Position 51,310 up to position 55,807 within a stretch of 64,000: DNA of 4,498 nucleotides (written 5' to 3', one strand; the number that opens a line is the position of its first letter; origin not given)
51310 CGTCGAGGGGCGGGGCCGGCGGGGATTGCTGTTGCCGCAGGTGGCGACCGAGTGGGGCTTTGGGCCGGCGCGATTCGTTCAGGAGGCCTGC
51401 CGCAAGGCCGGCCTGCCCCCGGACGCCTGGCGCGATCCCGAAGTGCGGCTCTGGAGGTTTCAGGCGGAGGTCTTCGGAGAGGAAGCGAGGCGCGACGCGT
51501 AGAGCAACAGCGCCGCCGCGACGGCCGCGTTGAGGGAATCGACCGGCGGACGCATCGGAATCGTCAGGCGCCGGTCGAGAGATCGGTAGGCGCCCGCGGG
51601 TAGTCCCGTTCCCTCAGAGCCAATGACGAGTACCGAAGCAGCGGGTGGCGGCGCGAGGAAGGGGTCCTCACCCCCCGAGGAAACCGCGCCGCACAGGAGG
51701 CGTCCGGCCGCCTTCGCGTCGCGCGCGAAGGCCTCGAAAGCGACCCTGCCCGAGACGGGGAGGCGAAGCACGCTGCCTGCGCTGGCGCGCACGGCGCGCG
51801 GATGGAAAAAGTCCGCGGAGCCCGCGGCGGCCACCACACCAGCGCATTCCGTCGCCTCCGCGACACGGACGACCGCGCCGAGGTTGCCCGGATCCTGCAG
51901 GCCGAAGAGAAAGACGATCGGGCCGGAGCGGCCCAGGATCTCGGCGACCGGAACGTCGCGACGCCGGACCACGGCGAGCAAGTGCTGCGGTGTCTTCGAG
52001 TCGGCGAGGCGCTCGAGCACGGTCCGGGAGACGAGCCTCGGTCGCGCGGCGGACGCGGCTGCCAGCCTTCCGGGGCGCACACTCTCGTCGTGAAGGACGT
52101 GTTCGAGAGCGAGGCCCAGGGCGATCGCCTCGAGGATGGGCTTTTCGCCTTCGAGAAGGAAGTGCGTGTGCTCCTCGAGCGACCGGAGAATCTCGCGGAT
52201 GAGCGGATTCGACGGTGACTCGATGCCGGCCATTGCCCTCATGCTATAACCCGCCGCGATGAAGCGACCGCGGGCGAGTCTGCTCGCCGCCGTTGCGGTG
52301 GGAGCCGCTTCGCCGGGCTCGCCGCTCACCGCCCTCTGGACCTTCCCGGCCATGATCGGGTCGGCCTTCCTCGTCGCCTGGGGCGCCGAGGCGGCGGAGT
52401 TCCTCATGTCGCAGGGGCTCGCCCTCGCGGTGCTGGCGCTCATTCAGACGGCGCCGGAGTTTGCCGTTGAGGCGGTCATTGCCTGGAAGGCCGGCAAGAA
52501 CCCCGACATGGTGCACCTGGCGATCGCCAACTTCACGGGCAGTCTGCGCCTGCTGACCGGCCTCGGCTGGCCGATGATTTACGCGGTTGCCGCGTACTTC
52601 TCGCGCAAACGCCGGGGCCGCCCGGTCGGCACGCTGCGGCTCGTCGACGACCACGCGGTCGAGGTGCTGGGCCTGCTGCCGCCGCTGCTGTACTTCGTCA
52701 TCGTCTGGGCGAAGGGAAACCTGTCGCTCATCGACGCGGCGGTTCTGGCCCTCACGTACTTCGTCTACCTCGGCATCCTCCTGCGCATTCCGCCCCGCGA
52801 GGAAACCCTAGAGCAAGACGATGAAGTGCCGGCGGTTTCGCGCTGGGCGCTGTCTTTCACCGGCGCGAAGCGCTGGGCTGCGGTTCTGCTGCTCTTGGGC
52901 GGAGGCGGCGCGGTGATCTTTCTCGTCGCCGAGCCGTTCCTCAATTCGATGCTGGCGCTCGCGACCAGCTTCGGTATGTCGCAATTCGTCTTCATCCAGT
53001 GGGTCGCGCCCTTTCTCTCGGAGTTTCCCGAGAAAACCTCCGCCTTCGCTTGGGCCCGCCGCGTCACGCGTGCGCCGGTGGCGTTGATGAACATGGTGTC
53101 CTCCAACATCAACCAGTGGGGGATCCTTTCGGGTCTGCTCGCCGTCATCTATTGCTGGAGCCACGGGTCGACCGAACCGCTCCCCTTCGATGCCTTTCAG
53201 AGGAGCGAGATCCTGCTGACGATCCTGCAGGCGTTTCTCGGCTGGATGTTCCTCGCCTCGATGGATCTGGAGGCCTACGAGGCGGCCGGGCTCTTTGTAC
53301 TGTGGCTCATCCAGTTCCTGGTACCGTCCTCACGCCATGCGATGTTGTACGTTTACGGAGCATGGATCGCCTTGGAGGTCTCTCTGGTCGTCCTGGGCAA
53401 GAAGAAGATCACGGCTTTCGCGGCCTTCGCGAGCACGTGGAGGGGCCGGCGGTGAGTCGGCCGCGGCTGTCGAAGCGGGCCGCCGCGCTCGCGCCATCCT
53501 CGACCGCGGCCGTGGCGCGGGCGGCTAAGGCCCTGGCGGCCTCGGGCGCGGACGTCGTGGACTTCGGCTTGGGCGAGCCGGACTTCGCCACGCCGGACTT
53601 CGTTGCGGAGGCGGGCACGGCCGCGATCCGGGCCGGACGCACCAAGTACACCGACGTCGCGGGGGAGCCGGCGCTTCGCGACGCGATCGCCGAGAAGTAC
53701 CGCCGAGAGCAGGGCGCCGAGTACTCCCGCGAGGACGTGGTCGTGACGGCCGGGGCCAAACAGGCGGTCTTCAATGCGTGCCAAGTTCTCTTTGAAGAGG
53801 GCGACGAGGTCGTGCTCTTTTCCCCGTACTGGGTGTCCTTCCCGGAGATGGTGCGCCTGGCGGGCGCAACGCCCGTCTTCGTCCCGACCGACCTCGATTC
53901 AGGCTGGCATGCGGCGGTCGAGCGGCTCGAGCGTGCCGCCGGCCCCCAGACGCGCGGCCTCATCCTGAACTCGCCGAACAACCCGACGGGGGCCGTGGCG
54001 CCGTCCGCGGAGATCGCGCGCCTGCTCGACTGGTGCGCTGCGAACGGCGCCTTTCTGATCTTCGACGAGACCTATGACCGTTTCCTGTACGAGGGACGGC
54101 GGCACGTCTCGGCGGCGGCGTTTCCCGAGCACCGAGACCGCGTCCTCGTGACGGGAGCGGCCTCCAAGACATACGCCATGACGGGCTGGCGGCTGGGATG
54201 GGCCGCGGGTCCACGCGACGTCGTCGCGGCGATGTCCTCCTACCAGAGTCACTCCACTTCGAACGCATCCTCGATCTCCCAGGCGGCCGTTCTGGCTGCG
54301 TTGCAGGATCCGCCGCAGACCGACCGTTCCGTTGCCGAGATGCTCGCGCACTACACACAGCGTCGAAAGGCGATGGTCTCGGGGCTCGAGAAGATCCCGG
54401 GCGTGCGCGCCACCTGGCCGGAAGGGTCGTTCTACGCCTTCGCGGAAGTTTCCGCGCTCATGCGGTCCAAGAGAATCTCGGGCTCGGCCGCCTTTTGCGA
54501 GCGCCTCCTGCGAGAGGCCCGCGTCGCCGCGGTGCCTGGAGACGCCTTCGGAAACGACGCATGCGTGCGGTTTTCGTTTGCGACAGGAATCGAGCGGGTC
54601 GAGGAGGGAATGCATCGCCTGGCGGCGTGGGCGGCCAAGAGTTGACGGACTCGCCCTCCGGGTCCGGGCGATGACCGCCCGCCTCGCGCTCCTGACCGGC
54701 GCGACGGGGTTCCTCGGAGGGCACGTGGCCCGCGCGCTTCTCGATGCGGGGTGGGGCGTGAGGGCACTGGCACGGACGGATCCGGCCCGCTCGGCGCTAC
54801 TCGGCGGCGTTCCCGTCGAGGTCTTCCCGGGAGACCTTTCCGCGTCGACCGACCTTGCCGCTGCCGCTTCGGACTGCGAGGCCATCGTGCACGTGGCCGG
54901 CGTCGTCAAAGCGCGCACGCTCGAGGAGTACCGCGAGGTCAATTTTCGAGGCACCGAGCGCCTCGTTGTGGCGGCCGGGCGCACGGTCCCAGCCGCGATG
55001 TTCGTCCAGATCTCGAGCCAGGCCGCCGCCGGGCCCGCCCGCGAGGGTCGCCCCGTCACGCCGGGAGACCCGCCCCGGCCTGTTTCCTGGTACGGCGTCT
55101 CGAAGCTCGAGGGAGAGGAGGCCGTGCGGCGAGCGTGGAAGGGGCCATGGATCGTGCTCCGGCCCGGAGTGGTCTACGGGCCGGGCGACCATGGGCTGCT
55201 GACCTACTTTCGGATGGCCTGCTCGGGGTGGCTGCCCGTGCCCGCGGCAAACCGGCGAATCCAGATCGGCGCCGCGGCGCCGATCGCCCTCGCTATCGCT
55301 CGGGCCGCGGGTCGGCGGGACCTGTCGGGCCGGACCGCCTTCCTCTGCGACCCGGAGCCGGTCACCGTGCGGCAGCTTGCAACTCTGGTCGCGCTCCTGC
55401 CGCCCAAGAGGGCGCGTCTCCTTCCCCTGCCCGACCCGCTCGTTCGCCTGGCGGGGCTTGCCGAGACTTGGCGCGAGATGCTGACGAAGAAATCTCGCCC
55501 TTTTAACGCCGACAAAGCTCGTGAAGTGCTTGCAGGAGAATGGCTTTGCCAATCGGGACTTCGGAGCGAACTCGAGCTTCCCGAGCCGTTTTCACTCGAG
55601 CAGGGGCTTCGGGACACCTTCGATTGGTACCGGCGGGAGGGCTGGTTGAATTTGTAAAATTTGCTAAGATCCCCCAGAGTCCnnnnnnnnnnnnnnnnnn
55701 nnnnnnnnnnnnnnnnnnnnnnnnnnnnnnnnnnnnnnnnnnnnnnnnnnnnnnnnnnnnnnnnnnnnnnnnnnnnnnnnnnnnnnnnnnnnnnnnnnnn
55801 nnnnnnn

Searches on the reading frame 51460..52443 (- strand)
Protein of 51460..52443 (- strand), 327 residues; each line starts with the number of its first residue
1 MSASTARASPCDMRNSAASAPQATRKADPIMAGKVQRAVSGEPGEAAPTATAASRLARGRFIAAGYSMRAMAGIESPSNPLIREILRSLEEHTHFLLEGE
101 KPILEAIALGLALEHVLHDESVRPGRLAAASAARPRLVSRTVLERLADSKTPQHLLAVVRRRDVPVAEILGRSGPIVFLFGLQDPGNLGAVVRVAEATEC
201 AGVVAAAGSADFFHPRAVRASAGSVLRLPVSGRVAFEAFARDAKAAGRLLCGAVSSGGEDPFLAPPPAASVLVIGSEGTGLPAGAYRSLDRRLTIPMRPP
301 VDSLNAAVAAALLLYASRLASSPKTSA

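Call 15: search_protein_families(library=pfam, proteins=[window:51460-52443:-], max_evalue=0.00001)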
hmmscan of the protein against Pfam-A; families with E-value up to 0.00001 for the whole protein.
window:51460-52443:- (327 aa): 2 families
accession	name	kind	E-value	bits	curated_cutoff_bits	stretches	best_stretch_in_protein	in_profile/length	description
PF00588.24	SpoU_methylase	-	7e-28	97.9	29.7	1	176-315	3-142/142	SpoU rRNA Methylase family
PF22435.1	MRM3-like_sub_bind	-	5.3e-08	33.6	27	1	90-157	17-84/84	MRM3-like substrate binding domain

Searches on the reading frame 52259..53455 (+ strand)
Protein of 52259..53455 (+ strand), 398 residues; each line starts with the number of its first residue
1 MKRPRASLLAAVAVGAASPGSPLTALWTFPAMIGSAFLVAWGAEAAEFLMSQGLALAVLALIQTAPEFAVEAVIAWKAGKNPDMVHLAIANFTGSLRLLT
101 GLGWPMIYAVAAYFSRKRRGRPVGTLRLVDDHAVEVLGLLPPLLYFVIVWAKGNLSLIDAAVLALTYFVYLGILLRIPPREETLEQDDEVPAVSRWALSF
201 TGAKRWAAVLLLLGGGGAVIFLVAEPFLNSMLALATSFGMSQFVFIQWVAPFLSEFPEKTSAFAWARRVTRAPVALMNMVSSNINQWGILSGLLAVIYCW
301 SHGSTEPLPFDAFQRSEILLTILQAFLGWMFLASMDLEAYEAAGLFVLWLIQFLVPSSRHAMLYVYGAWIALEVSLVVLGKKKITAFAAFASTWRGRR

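Call 8: search_protein_families(library=pfam, proteins=[window:52259-53455:+], max_evalue=0.00001)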
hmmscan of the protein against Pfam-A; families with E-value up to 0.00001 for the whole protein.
window:52259-53455:+ (398 aa): 1 family
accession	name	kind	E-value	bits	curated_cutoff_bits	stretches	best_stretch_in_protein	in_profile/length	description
PF01699.29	Na_Ca_ex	-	1.2e-20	74.5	24.9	2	210-352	3-145/151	Sodium/calcium exchanger protein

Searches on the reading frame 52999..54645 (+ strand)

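Call 26: search_protein_families(library=pfam, proteins=[window:52999-54645:+], max_evalue=0.01)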
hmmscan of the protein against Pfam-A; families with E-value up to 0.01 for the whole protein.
window:52999-54645:+ (548 aa): 3 families
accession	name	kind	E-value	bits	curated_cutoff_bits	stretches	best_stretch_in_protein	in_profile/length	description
PF00155.27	Aminotran_1_2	-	6.1e-74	249.8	19.7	1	185-539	2-359/361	Aminotransferase class I and II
PF01041.23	DegT_DnrJ_EryC1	-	0.00031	20.5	19.8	1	247-356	42-145/360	DegT/DnrJ/EryC1/StrS aminotransferase family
PF00266.25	Aminotran_5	-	0.0064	15.9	21.5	0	243-356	60-175/371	Aminotransferase class-V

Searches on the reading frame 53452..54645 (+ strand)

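Call 75: search_protein_families(library=ncbifam, proteins=[window:53452-54645:+], max_evalue=0.00001)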
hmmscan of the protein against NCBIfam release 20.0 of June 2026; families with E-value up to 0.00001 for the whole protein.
window:53452-54645:+ (397 aa): 68 families (the best 25 are shown)
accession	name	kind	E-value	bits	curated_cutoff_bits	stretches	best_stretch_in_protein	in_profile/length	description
NF004769.0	PRK06107.1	equivalog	4e-105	351.9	617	1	2-392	2-396/402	aspartate transaminase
NF041091.1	asp_aminotase_Arch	equivalog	6.7e-105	351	550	1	9-393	3-374/376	aspartate aminotransferase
NF041364.1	GntC_guanitoxin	equivalog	1.1e-90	304.1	415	1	38-391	3-354/356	guanitoxin biosynthesis PLP-dependent (S)-gamma-hydroxy-L-arginine cyclodehydratase GntC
NF004770.0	PRK06108.1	subfamily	6.8e-89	298.4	422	1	4-396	11-394/396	pyridoxal phosphate-dependent aminotransferase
NF005601.0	PRK07337.1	equivalog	6.7e-79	265.8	496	1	3-392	5-390/394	pyridoxal phosphate-dependent aminotransferase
NF006514.0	PRK08960.1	equivalog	5.2e-74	249.4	554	1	5-392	4-383/388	pyridoxal phosphate-dependent aminotransferase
NF005816.0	PRK07682.1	equivalog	5.4e-73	245.8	620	1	3-393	3-382/390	aminotransferase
NF006229.0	PRK08361.1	equivalog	8.7e-73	245.6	624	1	32-391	32-385/391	aspartate aminotransferase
NF004975.0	PRK06348.1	equivalog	1.1e-70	238.6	549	1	23-391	19-380/384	pyridoxal phosphate-dependent aminotransferase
NF005855.0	PRK07777.1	equivalog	1.6e-70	238.4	553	1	19-395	16-389/391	pyridoxal phosphate-dependent aminotransferase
NF005817.0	PRK07683.1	equivalog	4.5e-70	236.3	575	1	25-394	20-381/387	aminotransferase A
NF006488.0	PRK08912.1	equivalog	3.5e-66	223.7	498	1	30-395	23-385/387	aminotransferase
NF006756.0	PRK09276.1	subfamily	5.2e-64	216.6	507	1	6-392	4-384/387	LL-diaminopimelate aminotransferase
NF005588.0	PRK07309.1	equivalog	2.7e-63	214.2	576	1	33-395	30-387/391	pyridoxal phosphate-dependent aminotransferase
NF006569.0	PRK09082.1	subfamily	4.3e-63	213.7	420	1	27-391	25-384/386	methionine aminotransferase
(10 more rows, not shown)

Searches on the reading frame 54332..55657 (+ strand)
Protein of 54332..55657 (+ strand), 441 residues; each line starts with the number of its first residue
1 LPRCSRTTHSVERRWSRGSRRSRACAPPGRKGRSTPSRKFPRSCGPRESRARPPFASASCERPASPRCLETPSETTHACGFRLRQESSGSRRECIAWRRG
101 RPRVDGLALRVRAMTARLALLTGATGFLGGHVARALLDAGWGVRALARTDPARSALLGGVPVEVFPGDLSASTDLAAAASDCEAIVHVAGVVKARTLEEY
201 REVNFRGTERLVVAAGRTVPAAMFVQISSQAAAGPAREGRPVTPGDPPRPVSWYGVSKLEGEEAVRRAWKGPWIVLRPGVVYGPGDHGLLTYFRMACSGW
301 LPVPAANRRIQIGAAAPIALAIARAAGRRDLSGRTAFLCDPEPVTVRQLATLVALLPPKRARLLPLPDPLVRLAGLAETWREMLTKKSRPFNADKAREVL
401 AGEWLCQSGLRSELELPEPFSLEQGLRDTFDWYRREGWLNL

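Call 18: search_protein_families(library=pfam, proteins=[window:54332-55657:+], max_evalue=0.00001)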
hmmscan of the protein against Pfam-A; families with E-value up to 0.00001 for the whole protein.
window:54332-55657:+ (441 aa): 7 families
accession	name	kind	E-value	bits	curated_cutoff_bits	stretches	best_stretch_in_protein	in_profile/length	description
PF01370.27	Epimerase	-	4.5e-25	88.9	20.9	1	119-293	1-189/240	NAD dependent epimerase/dehydratase family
PF04321.23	RmlD_sub_bind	-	2.8e-15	56.6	27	1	120-291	4-161/287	RmlD substrate binding domain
PF01073.25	3Beta_HSD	-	4.5e-15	55.8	22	1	121-294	2-194/280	3-beta hydroxysteroid dehydrogenase/isomerase family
PF07993.18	NAD_binding_4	-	7.4e-14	52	20.1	1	173-294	80-220/258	Male sterility protein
PF13460.12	NAD_binding_10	-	5.8e-11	43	27.2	1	123-281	1-146/184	NAD(P)H-binding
PF16363.11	GDP_Man_Dehyd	-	2.6e-10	40.7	27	1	120-267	1-166/332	GDP-mannose 4,6 dehydratase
PF05368.20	NmrA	-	5.5e-07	29.9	27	1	120-190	6-78/298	NmrA-like family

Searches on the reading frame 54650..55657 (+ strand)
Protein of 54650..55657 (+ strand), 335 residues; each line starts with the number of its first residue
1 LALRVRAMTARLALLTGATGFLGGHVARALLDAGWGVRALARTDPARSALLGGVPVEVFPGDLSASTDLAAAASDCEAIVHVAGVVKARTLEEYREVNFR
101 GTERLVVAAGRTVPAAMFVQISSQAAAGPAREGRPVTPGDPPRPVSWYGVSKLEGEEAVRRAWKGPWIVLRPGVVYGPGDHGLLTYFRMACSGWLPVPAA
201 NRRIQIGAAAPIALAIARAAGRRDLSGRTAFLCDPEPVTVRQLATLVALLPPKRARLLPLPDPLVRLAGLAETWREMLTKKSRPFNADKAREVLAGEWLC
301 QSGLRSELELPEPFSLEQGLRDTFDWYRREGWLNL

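Call 26: search_protein_families(library=pfam, proteins=[window:54650-55657:+], max_evalue=0.01)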
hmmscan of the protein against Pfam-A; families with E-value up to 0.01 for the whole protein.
window:54650-55657:+ (335 aa): 9 families
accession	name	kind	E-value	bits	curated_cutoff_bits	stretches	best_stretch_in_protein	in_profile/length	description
PF01370.27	Epimerase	-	2.4e-25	89.8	20.9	1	13-187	1-189/240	NAD dependent epimerase/dehydratase family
PF04321.23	RmlD_sub_bind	-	1.5e-15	57.5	27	1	14-185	4-161/287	RmlD substrate binding domain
PF01073.25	3Beta_HSD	-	2.3e-15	56.8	22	1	15-188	2-194/280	3-beta hydroxysteroid dehydrogenase/isomerase family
PF07993.18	NAD_binding_4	-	2.8e-14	53.3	20.1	1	67-188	80-220/258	Male sterility protein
PF13460.12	NAD_binding_10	-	3.1e-11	43.9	27.2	1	17-175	1-146/184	NAD(P)H-binding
PF16363.11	GDP_Man_Dehyd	-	1.4e-10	41.6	27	1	14-161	1-166/332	GDP-mannose 4,6 dehydratase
PF05368.20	NmrA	-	3.4e-07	30.6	27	1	14-84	6-78/298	NmrA-like family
PF08659.16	KR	-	0.00098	19.5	22.6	1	14-98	4-104/180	KR domain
PF00106.31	adh_short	-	0.0092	15.9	26.6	0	12-126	2-139/195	short chain dehydrogenase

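Call 75: search_protein_families(library=ncbifam, proteins=[window:54671-55657:+], max_evalue=0.00001)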
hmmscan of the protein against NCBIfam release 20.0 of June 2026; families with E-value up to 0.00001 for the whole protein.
window:54671-55657:+ (328 aa): 12 families
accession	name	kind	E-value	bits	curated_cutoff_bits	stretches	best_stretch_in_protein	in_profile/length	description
TIGR03466.1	HpnA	hypoth_equivalog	2.6e-24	85.7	367.65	1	6-324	3-325/327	hopanoid-associated sugar epimerase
NF042423.1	oxyalk_red_Shew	equivalog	6.8e-16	58.2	580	1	5-236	10-249/331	2-alkyl-3-oxoalkanoate reductase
NF042422.1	oxyalk_red_OleD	equivalog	6.4e-15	55.3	580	1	7-277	4-285/329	2-alkyl-3-oxoalkanoate reductase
NF052578.1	StrlDmthSdmBMthl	equivalog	2.3e-13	50.6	600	1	6-126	3-123/328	sterol demethylase protein SdmB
TIGR04180.1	EDH_00030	hypoth_equivalog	4e-12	45.8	475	1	7-172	2-179/297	NAD-dependent 4,6-dehydratase LegB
TIGR01746.1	Thioester-redct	subfamily_domain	1.6e-11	44.1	213.35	0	61-176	81-203/371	thioester reductase domain-containing protein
NF005539.0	PRK07201.1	equivalog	3.4e-11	42.6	549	1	7-175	4-184/657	SDR family oxidoreductase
TIGR01214.1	rmlD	equivalog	1e-10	41.2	224.05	1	7-171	3-153/285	dTDP-4-dehydrorhamnose reductase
NF043036.1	ErythonDh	equivalog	1.4e-08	34.3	325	1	7-149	4-157/321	D-erythronate dehydrogenase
TIGR01179.1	galE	equivalog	3.2e-08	32.8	262.3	1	7-153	3-157/332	UDP-glucose 4-epimerase GalE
NF041293.1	G6PDh_Azf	equivalog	8.3e-08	31.9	400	1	6-149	5-160/252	NAD-dependent glucose-6-phosphate dehydrogenase Azf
NF006073.0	PRK08219.1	equivalog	8.3e-07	28.9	218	1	3-96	3-99/227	SDR family oxidoreductase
